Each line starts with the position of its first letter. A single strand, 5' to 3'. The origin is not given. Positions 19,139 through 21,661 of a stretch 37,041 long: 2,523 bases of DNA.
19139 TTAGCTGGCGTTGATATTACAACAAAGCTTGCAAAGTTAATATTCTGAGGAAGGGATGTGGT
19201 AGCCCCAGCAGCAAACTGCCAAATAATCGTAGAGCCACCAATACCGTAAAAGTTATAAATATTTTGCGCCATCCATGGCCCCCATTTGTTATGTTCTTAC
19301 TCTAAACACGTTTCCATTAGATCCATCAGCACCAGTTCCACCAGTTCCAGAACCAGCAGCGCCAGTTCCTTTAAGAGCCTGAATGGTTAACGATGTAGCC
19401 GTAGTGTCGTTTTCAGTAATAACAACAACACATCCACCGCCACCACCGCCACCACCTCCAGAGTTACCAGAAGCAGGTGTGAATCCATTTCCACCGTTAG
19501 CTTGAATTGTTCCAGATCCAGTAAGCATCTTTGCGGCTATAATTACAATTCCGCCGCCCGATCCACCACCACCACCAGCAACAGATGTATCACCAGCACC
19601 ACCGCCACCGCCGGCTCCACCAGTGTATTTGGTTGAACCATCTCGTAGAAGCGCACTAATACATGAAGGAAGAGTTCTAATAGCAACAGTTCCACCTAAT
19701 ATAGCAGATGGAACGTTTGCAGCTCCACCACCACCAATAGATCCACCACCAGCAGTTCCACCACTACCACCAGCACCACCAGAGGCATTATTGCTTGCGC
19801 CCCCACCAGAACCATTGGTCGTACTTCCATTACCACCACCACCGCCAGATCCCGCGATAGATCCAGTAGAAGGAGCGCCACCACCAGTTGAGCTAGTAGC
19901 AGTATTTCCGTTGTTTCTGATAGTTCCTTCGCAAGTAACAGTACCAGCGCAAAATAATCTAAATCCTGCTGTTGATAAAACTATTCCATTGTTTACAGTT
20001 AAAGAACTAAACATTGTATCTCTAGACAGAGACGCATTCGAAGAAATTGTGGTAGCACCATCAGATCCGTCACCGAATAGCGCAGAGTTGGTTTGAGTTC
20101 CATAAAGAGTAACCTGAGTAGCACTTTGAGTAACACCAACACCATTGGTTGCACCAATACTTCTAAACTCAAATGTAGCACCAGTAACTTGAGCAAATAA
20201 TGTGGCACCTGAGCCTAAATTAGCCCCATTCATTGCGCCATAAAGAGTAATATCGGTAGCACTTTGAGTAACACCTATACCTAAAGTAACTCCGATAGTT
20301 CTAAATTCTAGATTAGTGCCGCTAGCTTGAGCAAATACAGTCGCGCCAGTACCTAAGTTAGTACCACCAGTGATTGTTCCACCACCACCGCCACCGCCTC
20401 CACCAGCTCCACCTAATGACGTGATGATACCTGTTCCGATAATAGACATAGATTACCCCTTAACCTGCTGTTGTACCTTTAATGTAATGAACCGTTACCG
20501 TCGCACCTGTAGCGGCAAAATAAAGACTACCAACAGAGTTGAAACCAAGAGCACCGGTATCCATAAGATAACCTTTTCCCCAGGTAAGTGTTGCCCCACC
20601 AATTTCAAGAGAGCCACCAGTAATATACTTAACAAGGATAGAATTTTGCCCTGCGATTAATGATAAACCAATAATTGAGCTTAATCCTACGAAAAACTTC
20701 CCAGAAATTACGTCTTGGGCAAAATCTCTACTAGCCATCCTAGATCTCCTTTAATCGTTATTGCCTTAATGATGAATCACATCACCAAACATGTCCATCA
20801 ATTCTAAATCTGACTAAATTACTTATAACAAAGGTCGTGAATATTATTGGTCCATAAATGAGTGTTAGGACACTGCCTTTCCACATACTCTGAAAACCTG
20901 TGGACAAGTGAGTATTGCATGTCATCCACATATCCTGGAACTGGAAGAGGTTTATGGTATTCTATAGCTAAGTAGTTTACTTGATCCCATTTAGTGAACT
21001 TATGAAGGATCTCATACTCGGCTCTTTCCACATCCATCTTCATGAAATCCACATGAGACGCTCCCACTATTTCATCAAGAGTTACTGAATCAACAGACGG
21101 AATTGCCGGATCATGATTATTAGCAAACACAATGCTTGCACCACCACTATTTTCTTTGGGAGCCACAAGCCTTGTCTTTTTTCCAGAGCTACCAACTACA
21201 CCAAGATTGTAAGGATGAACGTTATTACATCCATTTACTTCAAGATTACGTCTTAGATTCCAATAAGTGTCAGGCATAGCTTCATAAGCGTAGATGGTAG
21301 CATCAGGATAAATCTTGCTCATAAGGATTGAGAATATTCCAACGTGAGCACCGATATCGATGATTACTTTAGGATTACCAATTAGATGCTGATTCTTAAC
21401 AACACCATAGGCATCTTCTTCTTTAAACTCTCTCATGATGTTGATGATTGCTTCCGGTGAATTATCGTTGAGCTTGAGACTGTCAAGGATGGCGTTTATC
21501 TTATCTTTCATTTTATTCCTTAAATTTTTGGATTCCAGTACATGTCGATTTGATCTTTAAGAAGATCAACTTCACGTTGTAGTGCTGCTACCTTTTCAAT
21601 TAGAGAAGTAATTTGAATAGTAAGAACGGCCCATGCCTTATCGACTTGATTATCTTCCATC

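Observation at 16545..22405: Large terminase split into ATPase and nuclease genes 4.3 kb apart, with a six-gene cassette between them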

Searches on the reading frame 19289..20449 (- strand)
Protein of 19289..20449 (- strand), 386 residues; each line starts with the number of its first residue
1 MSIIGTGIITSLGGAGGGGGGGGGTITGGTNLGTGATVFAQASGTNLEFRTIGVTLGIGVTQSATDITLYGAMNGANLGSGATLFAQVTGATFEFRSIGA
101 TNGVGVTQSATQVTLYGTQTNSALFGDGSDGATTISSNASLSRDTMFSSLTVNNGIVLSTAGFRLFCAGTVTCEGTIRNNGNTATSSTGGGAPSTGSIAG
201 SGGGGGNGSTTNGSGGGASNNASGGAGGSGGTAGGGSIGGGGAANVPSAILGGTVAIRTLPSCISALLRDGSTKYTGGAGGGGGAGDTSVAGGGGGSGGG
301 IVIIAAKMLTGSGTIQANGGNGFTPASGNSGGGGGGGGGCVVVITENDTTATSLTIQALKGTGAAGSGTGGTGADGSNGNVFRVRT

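Call 3: search_protein_families(library=pfam, proteins=[window:19289-20449:-], max_evalue=0.01)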
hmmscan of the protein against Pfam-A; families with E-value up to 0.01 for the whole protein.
window:19289-20449:- (386 aa): 0 families

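Call 4: search_protein_families(library=phrogs, proteins=[window:19289-20449:-], max_evalue=0.01)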
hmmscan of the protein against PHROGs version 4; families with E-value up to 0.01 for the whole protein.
window:19289-20449:- (386 aa): 1 family
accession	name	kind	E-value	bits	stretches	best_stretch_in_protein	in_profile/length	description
phrog_13336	-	unknown function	4.2e-08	33.8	2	290-382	238-331/339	-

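Call 81: search_solved_structures(query=window:19289-20449:-, max_evalue=0.1)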
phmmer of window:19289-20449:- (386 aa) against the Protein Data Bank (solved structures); distinct sequences matched with E-value up to 0.1: 0.

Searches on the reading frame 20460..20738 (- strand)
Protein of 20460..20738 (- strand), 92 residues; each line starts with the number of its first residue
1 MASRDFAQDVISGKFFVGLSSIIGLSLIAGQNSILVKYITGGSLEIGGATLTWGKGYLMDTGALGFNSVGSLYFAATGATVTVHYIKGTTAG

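Call 3: search_protein_families(library=pfam, proteins=[window:20460-20738:-], max_evalue=0.01)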
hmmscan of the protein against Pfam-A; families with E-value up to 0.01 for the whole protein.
window:20460-20738:- (92 aa): 0 families

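Call 4: search_protein_families(library=phrogs, proteins=[window:20460-20738:-], max_evalue=0.01)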
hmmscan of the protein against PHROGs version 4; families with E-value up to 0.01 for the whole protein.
window:20460-20738:- (92 aa): 0 families

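Call 36: find_homologous_proteins(query=window:20460-20738:-, max_evalue=0.001)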
Query window:20460-20738:- (92 aa): 7 proteins with E <= 0.001 among 14 candidates.
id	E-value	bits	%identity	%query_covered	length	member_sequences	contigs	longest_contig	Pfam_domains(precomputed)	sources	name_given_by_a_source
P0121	6.6e-50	184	100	100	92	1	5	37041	-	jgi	-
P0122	2.4e-18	84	52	100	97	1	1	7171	-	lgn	-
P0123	1.6e-16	78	52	90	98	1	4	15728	-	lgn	-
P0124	1.4e-14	72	48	92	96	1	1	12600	-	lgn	-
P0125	1.3e-13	69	45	100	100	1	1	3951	-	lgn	-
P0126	5.9e-13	66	52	89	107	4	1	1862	-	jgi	-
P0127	1.2e-12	65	46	86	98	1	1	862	-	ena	-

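Call 44: find_homologous_proteins(query=A3, max_evalue=0.001)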
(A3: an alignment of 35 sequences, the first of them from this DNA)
Query A3 (35 sequences) (92 aa, profile of the alignment): 46 proteins with E <= 0.001 among 6655 candidates.
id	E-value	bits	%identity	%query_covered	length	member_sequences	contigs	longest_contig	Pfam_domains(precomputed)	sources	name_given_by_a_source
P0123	4.5e-30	121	52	90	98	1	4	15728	-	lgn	-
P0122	1.4e-29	120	52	100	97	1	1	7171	-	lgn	-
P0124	6.6e-28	114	48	92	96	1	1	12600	-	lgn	-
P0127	1.1e-27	114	46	86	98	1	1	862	-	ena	-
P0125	2.5e-27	112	45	100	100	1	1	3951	-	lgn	-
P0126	1.7e-25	107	52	89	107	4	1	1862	-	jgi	-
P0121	1.0e-24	104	100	100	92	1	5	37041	-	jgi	-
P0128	2.1e-22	97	39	86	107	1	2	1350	-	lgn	-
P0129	9.5e-22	95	26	83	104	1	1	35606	-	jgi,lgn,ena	-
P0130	1.0e-20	91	31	98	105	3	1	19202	-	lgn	-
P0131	2.8e-19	87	45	85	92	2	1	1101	-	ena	-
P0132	3.6e-19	86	41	74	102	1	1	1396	-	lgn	-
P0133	6.5e-19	85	40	52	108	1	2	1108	-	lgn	-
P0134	1.7e-18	84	39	71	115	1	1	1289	-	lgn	-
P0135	1.7e-17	81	-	-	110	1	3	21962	-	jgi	-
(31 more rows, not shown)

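Call 48: search_solved_structures(query=A4, max_evalue=1)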
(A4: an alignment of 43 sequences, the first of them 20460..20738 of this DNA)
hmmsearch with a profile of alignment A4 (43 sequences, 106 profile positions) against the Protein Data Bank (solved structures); distinct sequences matched with E-value up to 1: 2.
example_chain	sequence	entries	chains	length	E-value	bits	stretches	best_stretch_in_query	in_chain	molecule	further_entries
7lu9_n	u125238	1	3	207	0.16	15.1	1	12-95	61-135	DH851.3 light chain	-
7lu9_k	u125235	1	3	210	0.18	15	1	12-95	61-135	DH851.3 light chain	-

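Call 56: predict_structure(alignment_id=A4)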
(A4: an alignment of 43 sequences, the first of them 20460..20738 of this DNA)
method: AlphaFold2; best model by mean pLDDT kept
length: 92 residues; sequences in the alignment: 43
mean_pLDDT: 82.5   pTM: 0.69
mean pLDDT of the five models: 82.5, 82.4, 79.9, 79.0, 79.0
residues with pLDDT >= 90: 26; 70-90: 54; 50-70: 9; < 50: 3
segments of 3 or more residues with pLDDT < 50: 1-3
pLDDT, mean of each block of 10 residues (from residue 1): 58 90 83 86 89 87 81 90 85 54
secondary structure, 60 per line:
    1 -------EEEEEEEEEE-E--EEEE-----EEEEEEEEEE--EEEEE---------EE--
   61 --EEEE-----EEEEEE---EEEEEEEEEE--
elements in order: E8-17 E22-25 E31-40 E43-47 E63-66 E72-77 E81-90

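Call 59: fold_search(model_id=the predicted structure, library=pdb)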
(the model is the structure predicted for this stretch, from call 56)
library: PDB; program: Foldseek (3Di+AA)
matches with E <= 10: 1780; with E <= 0.001: 1
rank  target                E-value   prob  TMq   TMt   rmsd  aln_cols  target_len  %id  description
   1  7a02_A                3.4e-04  1.00  0.55  0.48   5.8       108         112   16  Bacillus endospore appendages form a novel family of disulfide-linked pili (released 2021-04-28)
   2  8pdz_A                1.4e-03  1.00  0.58  0.50   4.4       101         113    9  Recombinant Ena3A L-Type endospore appendages (released 2023-11-08)
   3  9l20_A                1.4e-03  1.00  0.61  0.10   5.4        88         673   12  cryo-EM structure of Vitamin K-dependent gamma-carboxylase complexed with anisindione (released 2025-10-22)
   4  9t3p_A                1.7e-03  1.00  0.56  0.50   5.1       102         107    9  Nonameric Ena1C ring of Bacillus cereus (released 2025-12-03)
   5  9bvq_A                2.0e-03  1.00  0.58  0.10   5.3        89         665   12  Vitamin K-dependent gamma-carboxylase with TMG2 propeptide and glutamate-rich region (released 2025-01-22)
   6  9mqb_A                2.4e-03  1.00  0.58  0.10   5.3        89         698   12  Vitamin K-dependent gamma-carboxylase with Osteocalcin (mutant) and vitamin K hydroquinone and calcium (released 2025-10-08)
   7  9bvk_A                2.5e-03  1.00  0.60  0.10   5.4        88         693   11  Vitamin K-dependent gamma-carboxylase with factor IX propeptide and glutamate-rich region and with vitamin K hydroquin (released 2025-01-22)
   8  9wf3_A                2.5e-03  1.00  0.59  0.10   5.6        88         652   11  Cryo-EM structure of GGCX-FIX complex (released 2026-04-01)
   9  9l21_A                2.6e-03  1.00  0.60  0.10   5.5        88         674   11  cryo-EM structure of Vitamin K-dependent gamma-carboxylase complexed with factor IX (released 2025-10-22)
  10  7rrm_A                2.6e-03  1.00  0.47  0.45   5.0        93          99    9  Structure of the human TMED1 (p24gamma1) Golgi dynamics Domain (released 2021-10-20)
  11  9wfc_A                2.8e-03  1.00  0.60  0.11   5.6        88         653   11  Cryo-EM structure of GGCX-MGP complex (released 2026-04-01)
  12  9l6r_A                2.8e-03  1.00  0.60  0.10   5.5        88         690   11  double-mutant (K217A & K218A) Vitamin K-dependent gamma-carboxylase in complex with Coagulation factor IX and vitamin  (released 2025-10-08)
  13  7wim_L                3.1e-03  1.00  0.48  0.48   7.0        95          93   16  Crystal structure of Arabidopsis thaliana FKBP43 N-terminal domain (released 2022-09-21)
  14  9l6s_A                3.7e-03  1.00  0.60  0.10   5.5        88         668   11  double-mutant (K217A & K218A) Vitamin K-dependent gamma-carboxylase in complex with coagulation factors X and vitamin  (released 2025-10-08)
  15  5gu5                  3.7e-03  1.00  0.45  0.40   5.4        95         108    8  Crystal structure of p24gamma2 GOLD domain determined by sulfur-SAD (released 2017-01-25)
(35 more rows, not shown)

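Call 60: fold_search(model_id=the predicted structure, library=viral)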
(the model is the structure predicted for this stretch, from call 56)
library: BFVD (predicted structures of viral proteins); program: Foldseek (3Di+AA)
matches with E <= 10: 1693; with E <= 0.001: 28
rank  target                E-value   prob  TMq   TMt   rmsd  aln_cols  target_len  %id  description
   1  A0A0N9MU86            1.6e-05  1.00  0.80  0.49   1.6        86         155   20  (no name in the UniProt tables at hand)
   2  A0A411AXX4            3.0e-05  1.00  0.80  0.40   2.8       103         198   16  Uncharacterized protein [Streptomyces phage WheeHeim]
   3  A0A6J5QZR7            1.2e-04  1.00  0.69  0.71   2.6        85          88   18  Uncharacterized protein [uncultured Caudovirales phage]
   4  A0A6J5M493            1.2e-04  1.00  0.69  0.75   2.3        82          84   23  Uncharacterized protein [uncultured Caudovirales phage]
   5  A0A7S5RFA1            1.4e-04  1.00  0.68  0.74   2.5        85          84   18  (no name in the UniProt tables at hand)
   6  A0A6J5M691            1.6e-04  1.00  0.68  0.72   2.4        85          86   18  Uncharacterized protein [uncultured Caudovirales phage]
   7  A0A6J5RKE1            2.0e-04  1.00  0.71  0.75   2.0        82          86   22  Uncharacterized protein [uncultured Caudovirales phage]
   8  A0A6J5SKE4            2.4e-04  1.00  0.72  0.73   2.9        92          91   18  Uncharacterized protein [uncultured Caudovirales phage]
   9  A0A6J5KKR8            2.4e-04  1.00  0.63  0.68   2.9        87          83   15  Uncharacterized protein [uncultured Caudovirales phage]
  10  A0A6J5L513            2.5e-04  1.00  0.66  0.62   5.6       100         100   16  Uncharacterized protein [uncultured Caudovirales phage]
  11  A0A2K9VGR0            3.4e-04  1.00  0.69  0.71   2.6        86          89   14  (no name in the UniProt tables at hand)
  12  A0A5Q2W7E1            4.0e-04  1.00  0.74  0.51   2.5        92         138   14  (no name in the UniProt tables at hand)
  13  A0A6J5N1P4            4.0e-04  1.00  0.60  0.63   3.4        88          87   17  Uncharacterized protein [uncultured Caudovirales phage]
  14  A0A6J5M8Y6            4.2e-04  1.00  0.71  0.75   2.4        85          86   19  Uncharacterized protein [uncultured Caudovirales phage]
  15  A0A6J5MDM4            4.4e-04  1.00  0.75  0.69   6.0        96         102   14  Uncharacterized protein [uncultured Caudovirales phage]
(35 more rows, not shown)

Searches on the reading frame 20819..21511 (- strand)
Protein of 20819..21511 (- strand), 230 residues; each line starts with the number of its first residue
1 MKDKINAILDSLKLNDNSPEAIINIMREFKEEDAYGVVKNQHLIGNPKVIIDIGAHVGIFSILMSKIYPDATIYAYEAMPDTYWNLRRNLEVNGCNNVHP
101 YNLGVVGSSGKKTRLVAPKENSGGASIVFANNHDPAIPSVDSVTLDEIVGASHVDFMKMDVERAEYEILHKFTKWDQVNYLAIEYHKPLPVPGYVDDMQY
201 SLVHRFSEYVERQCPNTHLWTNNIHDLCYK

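Call 3: search_protein_families(library=pfam, proteins=[window:20819-21511:-], max_evalue=0.01)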
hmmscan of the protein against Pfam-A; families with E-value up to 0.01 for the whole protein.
window:20819-21511:- (230 aa): 3 families
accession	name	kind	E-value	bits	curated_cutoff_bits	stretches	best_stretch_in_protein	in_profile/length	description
PF05050.19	Methyltransf_21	-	9.9e-12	45.8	22.7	1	52-189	1-152/173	Methyltransferase FkbM domain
PF02475.24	TRM5-TYW2_MTfase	-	0.00059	20.3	28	1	43-100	33-91/164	TRM5/TYW2 methyltransferase domain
PF05575.17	V_cholerae_RfbT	-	0.0093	15.7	27.9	0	49-185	82-222/286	Vibrio cholerae RfbT protein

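Call 4: search_protein_families(library=phrogs, proteins=[window:20819-21511:-], max_evalue=0.01)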
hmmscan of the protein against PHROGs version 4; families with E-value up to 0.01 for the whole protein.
window:20819-21511:- (230 aa): 2 families
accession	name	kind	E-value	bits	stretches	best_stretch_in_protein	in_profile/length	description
phrog_8156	-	other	3.9e-20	73.1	1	38-174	42-176/244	methyltransferase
phrog_28597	-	unknown function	4.2e-05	23.9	1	42-183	39-174/233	-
